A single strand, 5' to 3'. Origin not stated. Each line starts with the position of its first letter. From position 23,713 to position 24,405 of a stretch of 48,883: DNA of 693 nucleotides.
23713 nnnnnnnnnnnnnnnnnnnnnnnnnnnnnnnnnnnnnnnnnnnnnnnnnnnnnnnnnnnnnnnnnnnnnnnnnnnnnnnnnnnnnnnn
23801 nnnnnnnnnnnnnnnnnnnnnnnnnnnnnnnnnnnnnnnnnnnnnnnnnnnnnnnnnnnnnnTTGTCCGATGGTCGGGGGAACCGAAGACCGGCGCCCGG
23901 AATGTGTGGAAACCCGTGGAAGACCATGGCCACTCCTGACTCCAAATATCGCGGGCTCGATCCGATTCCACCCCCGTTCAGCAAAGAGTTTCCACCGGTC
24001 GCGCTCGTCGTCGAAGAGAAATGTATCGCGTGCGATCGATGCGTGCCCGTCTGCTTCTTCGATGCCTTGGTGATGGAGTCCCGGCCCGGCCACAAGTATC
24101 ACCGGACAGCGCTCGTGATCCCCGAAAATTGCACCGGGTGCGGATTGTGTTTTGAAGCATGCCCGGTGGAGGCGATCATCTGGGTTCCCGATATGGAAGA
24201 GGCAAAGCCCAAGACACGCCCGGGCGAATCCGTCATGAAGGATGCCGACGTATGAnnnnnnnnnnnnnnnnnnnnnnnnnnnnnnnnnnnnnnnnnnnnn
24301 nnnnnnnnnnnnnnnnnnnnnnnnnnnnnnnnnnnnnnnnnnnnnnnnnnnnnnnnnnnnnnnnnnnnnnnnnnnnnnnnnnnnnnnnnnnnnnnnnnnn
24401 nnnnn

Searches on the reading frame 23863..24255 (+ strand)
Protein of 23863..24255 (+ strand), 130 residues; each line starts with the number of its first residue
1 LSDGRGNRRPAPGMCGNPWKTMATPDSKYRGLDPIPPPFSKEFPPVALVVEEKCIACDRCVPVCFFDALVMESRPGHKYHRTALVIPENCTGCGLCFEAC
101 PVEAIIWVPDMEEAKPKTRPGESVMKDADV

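Call 76: search_protein_families(library=pfam, proteins=[window:23863-24255:+], max_evalue=0.001)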
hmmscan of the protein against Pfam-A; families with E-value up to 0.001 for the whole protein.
window:23863-24255:+ (130 aa): 13 families
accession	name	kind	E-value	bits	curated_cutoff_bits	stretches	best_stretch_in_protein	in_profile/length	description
PF00037.32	Fer4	-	1.7e-14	53.3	21.1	2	85-105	3-23/24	4Fe-4S binding domain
PF12838.12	Fer4_7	-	1.1e-11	45.4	27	1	53-104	1-52/52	4Fe-4S dicluster domain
PF14697.11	Fer4_21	-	4.3e-11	43.2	35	1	47-105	1-57/59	4Fe-4S dicluster domain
PF12837.12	Fer4_6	-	4.9e-10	39.3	25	1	85-105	4-24/24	4Fe-4S binding domain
PF13187.11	Fer4_9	-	7.3e-09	36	27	1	53-105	1-52/52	4Fe-4S dicluster domain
PF12797.12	Fer4_2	-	7.8e-09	35.4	24.5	1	85-102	5-22/22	4Fe-4S binding domain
PF25160.1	LdpA_Fe-S-bd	-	1.2e-08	35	27.6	1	84-105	22-43/49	LdpA Fe-S cluster-binding domain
PF13237.11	Fer4_10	-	1.8e-07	31.4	25.5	1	51-101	6-53/53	4Fe-4S dicluster domain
PF13484.11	Fer4_16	-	3.1e-07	31.5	30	1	89-112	1-25/66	4Fe-4S double cluster binding domain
PF12800.12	Fer4_4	-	1.1e-06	28.9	24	1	87-102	1-16/17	4Fe-4S binding domain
PF12798.12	Fer4_3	-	9.6e-06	26.5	27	1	90-104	1-15/15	4Fe-4S binding domain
PF13183.11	Fer4_8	-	0.00014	22.8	27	0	52-103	3-67/68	4Fe-4S dicluster domain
PF17179.9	Fer4_22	-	0.00058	21.1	27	0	87-103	78-94/95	4Fe-4S dicluster domain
